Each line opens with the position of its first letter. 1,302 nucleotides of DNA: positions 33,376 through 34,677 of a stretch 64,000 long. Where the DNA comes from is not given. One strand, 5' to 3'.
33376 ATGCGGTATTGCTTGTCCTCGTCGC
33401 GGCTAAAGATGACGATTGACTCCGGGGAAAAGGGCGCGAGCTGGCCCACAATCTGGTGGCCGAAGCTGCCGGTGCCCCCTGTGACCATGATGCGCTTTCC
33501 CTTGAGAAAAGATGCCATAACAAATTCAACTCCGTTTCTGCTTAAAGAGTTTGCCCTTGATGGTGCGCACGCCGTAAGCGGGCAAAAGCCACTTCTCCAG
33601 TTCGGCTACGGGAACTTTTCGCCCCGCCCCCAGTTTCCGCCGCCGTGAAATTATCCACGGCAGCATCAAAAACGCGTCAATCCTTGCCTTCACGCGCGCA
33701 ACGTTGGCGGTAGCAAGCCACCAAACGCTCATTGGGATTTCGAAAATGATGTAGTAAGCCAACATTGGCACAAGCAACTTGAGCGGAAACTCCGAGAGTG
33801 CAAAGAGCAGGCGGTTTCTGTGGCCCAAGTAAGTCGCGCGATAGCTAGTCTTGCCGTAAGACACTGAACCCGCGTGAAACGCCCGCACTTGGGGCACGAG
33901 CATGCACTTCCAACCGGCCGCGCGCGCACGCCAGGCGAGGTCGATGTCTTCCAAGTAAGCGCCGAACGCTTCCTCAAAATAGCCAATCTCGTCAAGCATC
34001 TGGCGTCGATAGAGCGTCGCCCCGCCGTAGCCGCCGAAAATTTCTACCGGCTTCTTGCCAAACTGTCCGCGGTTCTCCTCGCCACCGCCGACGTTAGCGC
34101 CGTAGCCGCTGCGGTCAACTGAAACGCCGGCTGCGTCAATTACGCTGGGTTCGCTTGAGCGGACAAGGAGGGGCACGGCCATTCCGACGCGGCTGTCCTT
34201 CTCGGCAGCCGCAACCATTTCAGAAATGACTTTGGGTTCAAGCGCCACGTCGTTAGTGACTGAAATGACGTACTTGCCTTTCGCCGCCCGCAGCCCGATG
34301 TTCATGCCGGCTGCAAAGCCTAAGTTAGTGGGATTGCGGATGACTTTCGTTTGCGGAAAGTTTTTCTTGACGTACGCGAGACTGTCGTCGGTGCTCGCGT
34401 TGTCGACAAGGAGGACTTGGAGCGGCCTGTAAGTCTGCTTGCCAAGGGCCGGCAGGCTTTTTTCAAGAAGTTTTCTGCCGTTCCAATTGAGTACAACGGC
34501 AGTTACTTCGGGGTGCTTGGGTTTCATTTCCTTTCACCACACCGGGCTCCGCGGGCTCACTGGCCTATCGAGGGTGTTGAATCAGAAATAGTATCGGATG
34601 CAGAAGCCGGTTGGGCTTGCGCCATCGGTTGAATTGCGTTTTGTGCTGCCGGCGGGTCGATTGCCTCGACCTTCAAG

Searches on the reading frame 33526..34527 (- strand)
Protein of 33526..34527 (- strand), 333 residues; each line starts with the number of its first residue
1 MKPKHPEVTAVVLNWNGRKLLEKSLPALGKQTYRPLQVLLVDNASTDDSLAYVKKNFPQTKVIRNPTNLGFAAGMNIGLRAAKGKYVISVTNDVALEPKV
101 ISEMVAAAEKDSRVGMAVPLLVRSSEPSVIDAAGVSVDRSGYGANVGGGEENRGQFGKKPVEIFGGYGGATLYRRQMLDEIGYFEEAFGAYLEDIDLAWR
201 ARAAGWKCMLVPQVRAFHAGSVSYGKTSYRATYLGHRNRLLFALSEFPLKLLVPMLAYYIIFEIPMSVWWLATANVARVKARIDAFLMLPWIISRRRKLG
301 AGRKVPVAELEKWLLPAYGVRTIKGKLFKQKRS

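Call 3: search_protein_families(library=pfam, proteins=[window:33526-34527:-], max_evalue=0.001)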
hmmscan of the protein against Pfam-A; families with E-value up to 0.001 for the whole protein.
window:33526-34527:- (333 aa): 5 families
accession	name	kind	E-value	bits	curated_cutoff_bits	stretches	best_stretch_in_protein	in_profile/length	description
PF00535.33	Glycos_transf_2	-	5.2e-23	82.2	23.3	1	10-181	2-167/168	Glycosyl transferase family 2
PF13641.12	Glyco_tranf_2_3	-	1.1e-14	55.5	27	1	6-219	1-212/230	Glycosyltransferase like family 2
PF13506.12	Glyco_transf_21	-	1.1e-06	28.7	21.7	1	75-216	22-152/174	Glycosyl transferase family 21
PF13632.12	Glyco_trans_2_3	-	7.5e-06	26.3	27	1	168-253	74-165/198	Glycosyl transferase family group 2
PF10111.15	Glyco_tranf_2_2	-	7e-05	22.9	27.3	1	31-204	23-202/276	Glycosyltransferase like family 2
